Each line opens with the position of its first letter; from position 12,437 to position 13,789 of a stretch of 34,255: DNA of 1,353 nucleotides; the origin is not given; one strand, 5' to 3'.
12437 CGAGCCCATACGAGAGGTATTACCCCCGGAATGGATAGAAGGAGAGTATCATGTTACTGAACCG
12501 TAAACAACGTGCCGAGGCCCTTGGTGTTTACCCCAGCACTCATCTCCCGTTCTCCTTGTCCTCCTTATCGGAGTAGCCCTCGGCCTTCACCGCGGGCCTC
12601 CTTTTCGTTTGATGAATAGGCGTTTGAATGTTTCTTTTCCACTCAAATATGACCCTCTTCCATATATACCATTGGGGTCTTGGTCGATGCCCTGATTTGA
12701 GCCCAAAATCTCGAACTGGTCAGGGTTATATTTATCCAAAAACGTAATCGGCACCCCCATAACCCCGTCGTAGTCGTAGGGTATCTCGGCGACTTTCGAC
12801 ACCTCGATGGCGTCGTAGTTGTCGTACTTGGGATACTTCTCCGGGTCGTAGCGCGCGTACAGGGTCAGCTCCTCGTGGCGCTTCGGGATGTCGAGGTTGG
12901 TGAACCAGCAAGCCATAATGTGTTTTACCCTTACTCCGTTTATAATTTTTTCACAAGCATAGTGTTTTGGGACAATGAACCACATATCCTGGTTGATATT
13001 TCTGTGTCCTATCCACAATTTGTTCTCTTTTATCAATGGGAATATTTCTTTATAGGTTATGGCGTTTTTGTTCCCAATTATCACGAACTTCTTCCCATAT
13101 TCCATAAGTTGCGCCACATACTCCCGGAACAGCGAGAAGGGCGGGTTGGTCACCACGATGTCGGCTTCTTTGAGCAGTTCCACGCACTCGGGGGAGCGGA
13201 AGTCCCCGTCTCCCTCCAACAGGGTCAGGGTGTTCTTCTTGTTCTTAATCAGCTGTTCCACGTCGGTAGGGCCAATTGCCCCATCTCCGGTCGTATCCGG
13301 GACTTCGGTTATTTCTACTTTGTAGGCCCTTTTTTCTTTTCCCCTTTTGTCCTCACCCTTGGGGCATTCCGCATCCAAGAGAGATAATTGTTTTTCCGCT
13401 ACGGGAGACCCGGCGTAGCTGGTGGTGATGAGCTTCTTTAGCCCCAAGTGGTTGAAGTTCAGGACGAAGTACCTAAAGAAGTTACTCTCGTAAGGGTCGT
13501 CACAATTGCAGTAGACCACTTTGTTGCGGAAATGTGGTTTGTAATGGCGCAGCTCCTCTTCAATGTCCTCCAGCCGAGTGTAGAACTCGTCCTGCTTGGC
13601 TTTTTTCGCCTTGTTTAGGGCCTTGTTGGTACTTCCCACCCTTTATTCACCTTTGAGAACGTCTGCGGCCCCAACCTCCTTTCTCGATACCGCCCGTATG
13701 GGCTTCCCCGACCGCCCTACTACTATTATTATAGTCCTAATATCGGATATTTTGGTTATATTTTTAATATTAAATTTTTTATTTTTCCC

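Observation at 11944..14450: Duplicated promoter + HTH regulator + xis module bracketing a low-GC orphan methyltransferase; the first xis copy is a frameshifted stump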

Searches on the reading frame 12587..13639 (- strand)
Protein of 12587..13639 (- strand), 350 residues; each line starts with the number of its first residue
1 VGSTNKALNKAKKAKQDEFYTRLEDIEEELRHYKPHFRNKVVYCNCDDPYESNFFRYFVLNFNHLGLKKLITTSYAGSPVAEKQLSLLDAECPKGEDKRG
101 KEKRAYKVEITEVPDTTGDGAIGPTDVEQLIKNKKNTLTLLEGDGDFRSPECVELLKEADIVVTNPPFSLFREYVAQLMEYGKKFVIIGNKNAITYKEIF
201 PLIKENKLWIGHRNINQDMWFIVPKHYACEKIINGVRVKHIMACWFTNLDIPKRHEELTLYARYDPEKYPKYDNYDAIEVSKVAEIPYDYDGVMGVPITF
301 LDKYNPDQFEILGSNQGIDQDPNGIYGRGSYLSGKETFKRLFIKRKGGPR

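Call 11: search_protein_families(library=pfam, proteins=[window:12587-13639:-], max_evalue=0.01)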
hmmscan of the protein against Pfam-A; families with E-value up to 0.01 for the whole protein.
window:12587-13639:- (350 aa): 1 family
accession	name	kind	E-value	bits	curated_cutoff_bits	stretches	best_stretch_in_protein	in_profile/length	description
PF13651.11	EcoRI_methylase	-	1.9e-139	465.2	26.4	1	8-321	2-307/345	Adenine-specific methyltransferase EcoRI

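Call 12: search_protein_families(library=phrogs, proteins=[window:12587-13639:-], max_evalue=0.01)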
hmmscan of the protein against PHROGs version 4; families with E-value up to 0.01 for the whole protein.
window:12587-13639:- (350 aa): 2 families
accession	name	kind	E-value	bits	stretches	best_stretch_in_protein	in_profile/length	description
phrog_799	-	other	7.4e-07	29.7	1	144-208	272-335/458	DNA methyltransferase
phrog_2713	-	unknown function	0.0083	16.2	0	151-181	284-313/520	-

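Call 31: find_homologous_proteins(query=window:12587-13639:-, max_evalue=1e-30)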
Query window:12587-13639:- (350 aa): 8000 proteins with E <= 1e-30 among 8000 candidates; the best 120 are listed.
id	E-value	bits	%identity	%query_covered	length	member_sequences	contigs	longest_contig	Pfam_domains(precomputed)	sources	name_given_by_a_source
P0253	1.9e-240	816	100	100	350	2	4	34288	PF13651.12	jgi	-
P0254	7.4e-158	544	-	-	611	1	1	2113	PF13651.12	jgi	-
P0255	2.8e-157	542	68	99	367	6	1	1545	PF13651.12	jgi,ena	-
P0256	8.0e-156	537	67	97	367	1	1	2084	PF13651.12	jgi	jgi:hypothetical protein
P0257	2.8e-154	532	68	98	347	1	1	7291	PF13651.12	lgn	-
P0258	6.7e-154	531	68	99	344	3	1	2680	PF13651.12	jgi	-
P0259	3.3e-153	529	67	99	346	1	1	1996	PF13651.12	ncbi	-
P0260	1.0e-151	524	73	89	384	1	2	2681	PF13651.12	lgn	-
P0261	1.6e-151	523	67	97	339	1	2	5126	PF13651.12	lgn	-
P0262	5.4e-151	521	68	97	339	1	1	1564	PF13651.12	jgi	-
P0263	2.0e-150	519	67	98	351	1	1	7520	PF13651.12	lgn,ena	-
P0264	2.2e-150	519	69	94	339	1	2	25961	PF13651.12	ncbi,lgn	-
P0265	3.2e-150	519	65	99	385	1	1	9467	PF13651.12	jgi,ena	-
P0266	8.7e-150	517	66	96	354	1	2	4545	PF13651.12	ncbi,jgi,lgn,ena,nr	ncbi:MAG TPA: modification methylase [Thermoplasmata archaeon]|nr:modification methylase [Thermoplas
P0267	2.2e-149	516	64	99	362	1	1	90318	PF13651.12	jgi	jgi:hypothetical protein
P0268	2.7e-149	516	72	89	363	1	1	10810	PF13651.12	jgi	jgi:hypothetical protein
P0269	3.7e-149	515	67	97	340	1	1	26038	PF13651.12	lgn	-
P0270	4.5e-149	515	66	99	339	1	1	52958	PF13651.12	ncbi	-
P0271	6.2e-149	514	67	97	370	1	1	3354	PF13651.12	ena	-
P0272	6.6e-149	514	67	98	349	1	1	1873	PF13651.12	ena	-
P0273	7.3e-149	514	65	99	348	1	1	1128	PF13651.12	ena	-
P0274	7.6e-149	514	71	89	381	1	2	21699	PF13651.12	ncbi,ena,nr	ncbi:MAG TPA: adenine-specific methyltransferase EcoRI family protein [Anaerolineaceae bacterium]|nr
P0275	8.0e-149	514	64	98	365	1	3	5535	PF13651.12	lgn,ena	-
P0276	1.0e-148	514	67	97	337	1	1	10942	PF13651.12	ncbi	-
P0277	1.4e-148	513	66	97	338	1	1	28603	PF13651.12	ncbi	-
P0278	1.6e-148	513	67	97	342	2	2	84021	PF13651.12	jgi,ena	-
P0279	2.7e-148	512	66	99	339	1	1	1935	PF13651.12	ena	-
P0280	3.4e-148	512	66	99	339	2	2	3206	PF13651.12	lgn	-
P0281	5.4e-148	511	65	99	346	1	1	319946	PF13651.12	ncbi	-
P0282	7.0e-148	511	65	98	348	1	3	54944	PF13651.12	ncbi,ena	-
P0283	7.1e-148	511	66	99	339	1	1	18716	PF13651.12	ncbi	-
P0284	7.2e-148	511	67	94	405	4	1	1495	PF13651.12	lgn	-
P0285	7.7e-148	511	65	98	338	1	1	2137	PF13651.12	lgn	-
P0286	8.5e-148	511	67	97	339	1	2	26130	PF13651.12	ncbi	-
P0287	1.1e-147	510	66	97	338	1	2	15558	PF13651.12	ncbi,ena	-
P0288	1.5e-147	510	66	98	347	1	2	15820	PF13651.12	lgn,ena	-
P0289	1.7e-147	510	71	87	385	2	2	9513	PF13651.12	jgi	jgi:hypothetical protein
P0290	2.4e-147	509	66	98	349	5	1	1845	PF13651.12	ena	-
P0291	2.5e-147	509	66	97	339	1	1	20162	PF13651.12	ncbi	-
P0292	6.6e-147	508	65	99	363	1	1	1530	PF13651.12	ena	-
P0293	6.6e-147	508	64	99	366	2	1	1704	PF13651.12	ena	-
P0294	8.4e-147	507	65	98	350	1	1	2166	PF13651.12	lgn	-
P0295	8.4e-147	507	65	97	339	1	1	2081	PF13651.12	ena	-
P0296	1.4e-146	507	65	98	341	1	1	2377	PF13651.12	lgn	-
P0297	5.5e-146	505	67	98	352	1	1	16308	PF13651.12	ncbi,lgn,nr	ncbi:modification methylase [Patescibacteria group bacterium]|nr:MAG: modification methylase [Patesc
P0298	5.7e-146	505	65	98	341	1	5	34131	PF13651.12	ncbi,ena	-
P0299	6.3e-146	505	64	98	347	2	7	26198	PF13651.12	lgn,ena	-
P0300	7.3e-146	504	66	98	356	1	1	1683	PF13651.12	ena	-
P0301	8.4e-146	504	70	91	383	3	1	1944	PF13651.12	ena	-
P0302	1.1e-145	504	70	89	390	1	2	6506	PF13651.12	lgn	-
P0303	1.3e-145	503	64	98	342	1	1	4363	PF13651.12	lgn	-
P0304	3.3e-145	502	66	97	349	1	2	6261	PF13651.12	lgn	-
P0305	5.6e-145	501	66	97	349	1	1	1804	PF13651.12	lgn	-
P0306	6.4e-145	501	65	98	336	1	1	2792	PF13651.12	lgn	-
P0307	7.9e-145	501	66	98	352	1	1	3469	PF13651.12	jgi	jgi:hypothetical protein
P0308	9.2e-145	501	64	98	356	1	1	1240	PF13651.12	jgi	-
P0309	9.4e-145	501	65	98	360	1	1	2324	PF13651.12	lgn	-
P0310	1.0e-144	501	71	89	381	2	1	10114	PF13651.12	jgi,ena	-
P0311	1.1e-144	501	65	98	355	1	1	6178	PF13651.12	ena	-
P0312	1.3e-144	500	64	97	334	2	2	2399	PF13651.12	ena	-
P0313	1.4e-144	500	67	98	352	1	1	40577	PF13651.12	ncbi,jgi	ncbi:MAG: adenine-specific methyltransferase EcoRI family protein [Patescibacteria group bacterium]|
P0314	1.7e-144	500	67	98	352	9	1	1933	PF13651.12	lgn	-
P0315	2.0e-144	500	65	99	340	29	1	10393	PF13651.12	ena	-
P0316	2.3e-144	499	65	98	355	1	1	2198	PF13651.12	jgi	-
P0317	2.4e-144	499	65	98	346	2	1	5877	PF13651.12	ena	-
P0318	2.9e-144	499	63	97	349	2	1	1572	PF13651.12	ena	-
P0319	3.0e-144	499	63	99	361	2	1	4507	PF13651.12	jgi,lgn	jgi:hypothetical protein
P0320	3.0e-144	499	67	98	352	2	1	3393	PF13651.12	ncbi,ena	-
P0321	3.7e-144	499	65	98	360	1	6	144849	PF13651.12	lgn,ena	-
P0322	4.7e-144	498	65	97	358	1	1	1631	PF13651.12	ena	-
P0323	7.6e-144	498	68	89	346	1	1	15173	PF13651.12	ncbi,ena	-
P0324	7.9e-144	498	65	98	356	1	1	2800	PF13651.12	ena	-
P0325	9.7e-144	497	66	98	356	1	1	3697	PF13651.12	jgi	-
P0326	1.9e-143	496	63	99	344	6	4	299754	PF13651.12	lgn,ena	-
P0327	2.5e-143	496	64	98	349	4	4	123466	PF13651.12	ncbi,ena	-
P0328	2.5e-143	496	63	100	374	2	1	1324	PF13651.12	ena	-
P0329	3.0e-143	496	64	98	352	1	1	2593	PF13651.12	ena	-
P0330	3.1e-143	496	62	91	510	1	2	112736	PF13651.12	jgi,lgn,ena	-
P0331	3.6e-143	495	67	98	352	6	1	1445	PF13651.12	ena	-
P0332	3.8e-143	495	64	98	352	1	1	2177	PF13651.12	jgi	-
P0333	4.1e-143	495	65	99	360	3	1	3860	PF13651.12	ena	-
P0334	4.4e-143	495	70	88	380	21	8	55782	PF13651.12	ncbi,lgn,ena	-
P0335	4.8e-143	495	67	91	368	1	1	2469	PF13651.12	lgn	-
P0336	4.9e-143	495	63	97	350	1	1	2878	PF13651.12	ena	-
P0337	5.0e-143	495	63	98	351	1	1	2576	PF13651.12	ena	-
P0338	5.5e-143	495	65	98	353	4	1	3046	PF13651.12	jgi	-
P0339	6.0e-143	495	63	98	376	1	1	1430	PF13651.12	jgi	jgi:hypothetical protein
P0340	7.1e-143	495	66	98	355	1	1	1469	PF13651.12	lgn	-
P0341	7.8e-143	494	69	89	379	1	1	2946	PF13651.12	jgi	jgi:hypothetical protein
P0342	8.3e-143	494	68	89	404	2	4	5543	PF13651.12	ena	-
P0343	1.1e-142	494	65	98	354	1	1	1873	PF13651.12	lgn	-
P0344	1.2e-142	494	69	88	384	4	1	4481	PF13651.12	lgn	-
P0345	1.3e-142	494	72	88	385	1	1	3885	PF13651.12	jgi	-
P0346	1.3e-142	494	64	99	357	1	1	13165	PF13651.12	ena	-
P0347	1.4e-142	494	65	97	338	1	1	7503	PF13651.12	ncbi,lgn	-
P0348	1.5e-142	493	65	98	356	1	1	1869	PF13651.12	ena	-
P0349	1.5e-142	493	64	98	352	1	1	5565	PF13651.12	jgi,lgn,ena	-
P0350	1.6e-142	493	64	98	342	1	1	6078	PF13651.12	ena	-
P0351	1.6e-142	493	68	91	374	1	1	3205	PF13651.12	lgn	-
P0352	2.7e-142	493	64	99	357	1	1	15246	PF13651.12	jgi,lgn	-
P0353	3.2e-142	492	65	98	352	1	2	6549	PF13651.12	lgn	-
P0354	5.1e-142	492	66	98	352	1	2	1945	PF13651.12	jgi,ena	-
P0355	5.5e-142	492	65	98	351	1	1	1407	PF13651.12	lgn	-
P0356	6.1e-142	491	66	97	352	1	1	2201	PF13651.12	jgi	jgi:hypothetical protein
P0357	7.2e-142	491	62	98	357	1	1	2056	PF13651.12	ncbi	-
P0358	8.6e-142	491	70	87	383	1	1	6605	PF13651.12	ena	-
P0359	9.7e-142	491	64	99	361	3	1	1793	PF13651.12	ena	-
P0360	1.0e-141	491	70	87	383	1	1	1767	PF13651.12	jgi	-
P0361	1.1e-141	491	64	99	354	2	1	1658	PF13651.12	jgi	-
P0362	1.4e-141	490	64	98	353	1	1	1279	PF13651.12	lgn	-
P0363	1.5e-141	490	66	91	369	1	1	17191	PF13651.12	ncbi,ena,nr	ncbi:MAG: adenine-specific methyltransferase EcoRI family protein [Clostridia bacterium]|nr:adenine-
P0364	1.9e-141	490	64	98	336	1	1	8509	PF13651.12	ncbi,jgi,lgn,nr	ncbi:MAG: adenine-specific methyltransferase EcoRI family protein [Pseudomonadales bacterium]|jgi:hy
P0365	2.5e-141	489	65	98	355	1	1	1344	PF13651.12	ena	-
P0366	3.2e-141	489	64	92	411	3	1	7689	PF13651.12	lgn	-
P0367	3.4e-141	489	63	98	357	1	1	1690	PF13651.12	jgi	jgi:hypothetical protein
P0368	3.9e-141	489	64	98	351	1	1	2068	PF13651.12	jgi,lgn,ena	-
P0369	3.9e-141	489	62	98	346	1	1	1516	PF13651.12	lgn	-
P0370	4.1e-141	489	66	98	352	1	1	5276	PF13651.12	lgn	-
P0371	4.7e-141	489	65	91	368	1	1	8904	PF13651.12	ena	-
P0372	5.3e-141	488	66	98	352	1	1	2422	PF13651.12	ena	-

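Call 32: search_solved_structures(query=window:12587-13639:-, show_alignments=1)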
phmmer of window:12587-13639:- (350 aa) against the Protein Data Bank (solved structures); distinct sequences matched with E-value up to 0.001: 0.

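Call 51: find_encoding_contigs(protein=P0298, flank=4000, max_places=2)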
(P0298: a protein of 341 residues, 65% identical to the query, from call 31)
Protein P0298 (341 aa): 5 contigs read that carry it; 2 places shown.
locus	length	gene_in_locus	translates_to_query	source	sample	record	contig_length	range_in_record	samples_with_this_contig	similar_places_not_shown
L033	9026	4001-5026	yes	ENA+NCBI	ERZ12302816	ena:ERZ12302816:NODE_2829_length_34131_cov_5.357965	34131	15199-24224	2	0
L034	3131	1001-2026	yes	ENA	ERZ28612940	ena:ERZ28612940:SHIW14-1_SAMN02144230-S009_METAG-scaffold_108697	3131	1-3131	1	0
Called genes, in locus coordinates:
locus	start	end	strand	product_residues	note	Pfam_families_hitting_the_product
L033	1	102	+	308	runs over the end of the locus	PF09479:Flg_new, PF13306:LRR_5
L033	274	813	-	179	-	PF00300:His_Phos_1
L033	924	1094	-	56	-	-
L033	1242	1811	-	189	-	-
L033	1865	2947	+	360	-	PF00768:Peptidase_S11, PF13354:Beta-lactamase2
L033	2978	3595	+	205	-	-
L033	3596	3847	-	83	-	PF13443:HTH_26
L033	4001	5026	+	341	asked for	PF13651:EcoRI_methylase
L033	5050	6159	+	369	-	PF03235:GmrSD_N, PF01844:HNH (weak)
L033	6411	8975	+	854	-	PF02463:SMC_N, PF13175:AAA_15, PF13304:AAA_21 (faint), PF13476:AAA_23, PF06470:SMC_hinge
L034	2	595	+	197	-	?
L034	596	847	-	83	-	PF13443:HTH_26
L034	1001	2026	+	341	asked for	PF13651:EcoRI_methylase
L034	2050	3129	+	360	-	?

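Call 52: find_encoding_contigs(protein=P0257, flank=4000, max_places=2)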
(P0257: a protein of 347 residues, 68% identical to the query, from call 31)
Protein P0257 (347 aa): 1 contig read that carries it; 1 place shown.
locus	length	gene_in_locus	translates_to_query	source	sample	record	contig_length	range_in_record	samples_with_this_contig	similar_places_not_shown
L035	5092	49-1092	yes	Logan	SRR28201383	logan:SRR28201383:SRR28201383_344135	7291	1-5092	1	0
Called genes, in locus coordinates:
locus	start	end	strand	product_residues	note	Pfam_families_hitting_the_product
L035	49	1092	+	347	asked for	PF13651:EcoRI_methylase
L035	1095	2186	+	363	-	PF03235:GmrSD_N, PF01844:HNH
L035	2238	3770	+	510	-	PF14072:DndB (weak)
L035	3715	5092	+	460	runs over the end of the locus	-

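Call 53: find_encoding_contigs(protein=P0264, flank=4000, max_places=2)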
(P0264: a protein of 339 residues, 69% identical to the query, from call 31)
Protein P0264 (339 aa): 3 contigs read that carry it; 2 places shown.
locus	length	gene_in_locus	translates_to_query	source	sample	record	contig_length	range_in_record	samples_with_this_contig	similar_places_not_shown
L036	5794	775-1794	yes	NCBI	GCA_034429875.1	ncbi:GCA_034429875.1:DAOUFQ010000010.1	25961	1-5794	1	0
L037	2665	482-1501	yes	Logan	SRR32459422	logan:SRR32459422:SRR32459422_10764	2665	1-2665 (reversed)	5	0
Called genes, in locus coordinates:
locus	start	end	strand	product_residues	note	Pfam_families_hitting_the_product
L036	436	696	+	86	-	-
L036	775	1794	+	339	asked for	PF13651:EcoRI_methylase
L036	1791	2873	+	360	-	PF03235:GmrSD_N, PF01844:HNH, PF14279:HNH_5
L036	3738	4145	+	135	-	-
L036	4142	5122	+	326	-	PF02517:Rce1-like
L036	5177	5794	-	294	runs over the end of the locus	PF02588:YitT_membrane, PF10035:DUF2179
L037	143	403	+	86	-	-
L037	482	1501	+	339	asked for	PF13651:EcoRI_methylase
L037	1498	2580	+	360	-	PF03235:GmrSD_N, PF01844:HNH, PF14279:HNH_5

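Call 65: search_protein_families(library=pfam, proteins=[L036:436-696:+, L033:3596-3847:-, L033:5050-6159:+], max_evalue=1)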
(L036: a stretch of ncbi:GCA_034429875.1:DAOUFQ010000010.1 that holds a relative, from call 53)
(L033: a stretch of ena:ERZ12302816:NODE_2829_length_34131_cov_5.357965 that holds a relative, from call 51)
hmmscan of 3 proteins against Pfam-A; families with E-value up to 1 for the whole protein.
L036:436-696:+ (86 aa): 0 families

L033:3596-3847:- (83 aa): 2 families
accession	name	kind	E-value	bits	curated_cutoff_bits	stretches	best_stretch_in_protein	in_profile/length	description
PF13443.12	HTH_26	-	3.9e-09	37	22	1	14-71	1-58/63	Cro/C1-type HTH DNA-binding domain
PF01381.28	HTH_3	-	8.3e-05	23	23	1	15-70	1-55/55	Helix-turn-helix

L033:5050-6159:+ (369 aa): 6 families
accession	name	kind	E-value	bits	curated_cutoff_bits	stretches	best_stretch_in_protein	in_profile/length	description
PF03235.19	GmrSD_N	-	4.4e-18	66.6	33.2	1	34-154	13-198/199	GmrSD restriction endonuclease, N-terminal domain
PF01844.29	HNH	-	2e-06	28.3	21.4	1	318-368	1-46/47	HNH endonuclease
PF14279.12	HNH_5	-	0.00072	19.9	27.5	1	318-366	1-43/56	HNH endonuclease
PF24905.1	TTC3_9th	-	0.2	11.9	27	1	226-242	2-18/60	TTC3, helical domain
PF24042.1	DUF7351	-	0.22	11.7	31.2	0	299-338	50-89/177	Domain of unknown function (DUF7351)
PF02945.21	Endonuclease_7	-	0.58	10.5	23.6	1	301-344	9-50/82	Recombination endonuclease VII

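Call 66: search_protein_families(library=padloc, proteins=[window:12587-13639:-, L033:5050-6159:+], max_evalue=0.001)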
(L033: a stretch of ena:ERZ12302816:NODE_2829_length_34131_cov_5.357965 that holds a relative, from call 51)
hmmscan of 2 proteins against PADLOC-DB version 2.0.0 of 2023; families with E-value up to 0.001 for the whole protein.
window:12587-13639:- (350 aa): 1 family
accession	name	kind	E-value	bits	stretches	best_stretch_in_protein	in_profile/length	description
PDLC03297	MTase_II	-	9.2e-124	411.2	1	3-346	5-328/332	Type II methyltransferase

L033:5050-6159:+ (369 aa): 3 families
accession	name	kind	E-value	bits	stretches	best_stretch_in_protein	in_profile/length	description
PDLC03418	REase_II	-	1.6e-139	463.2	1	1-369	1-372/372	Type II restriction enzyme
PDLC03877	NsnA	-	1.9e-25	87.9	1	30-164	63-210/385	-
PDLC04027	PD-T4-2_A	-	8.9e-13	46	2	30-94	50-115/363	-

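Call 67: search_protein_families(library=ncbifam, proteins=[window:12587-13639:-, L033:5050-6159:+], max_evalue=0.001)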
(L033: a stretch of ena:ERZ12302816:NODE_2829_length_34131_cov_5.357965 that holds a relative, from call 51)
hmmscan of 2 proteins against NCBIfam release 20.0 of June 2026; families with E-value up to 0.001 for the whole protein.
window:12587-13639:- (350 aa): 0 families

L033:5050-6159:+ (369 aa): 1 family
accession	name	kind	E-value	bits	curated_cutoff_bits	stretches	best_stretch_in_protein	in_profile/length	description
NF049971.1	CRISPR_Cas9d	exception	7.6e-05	21.5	375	1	303-368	533-595/986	type II CRISPR RNA-guided endonuclease Cas9d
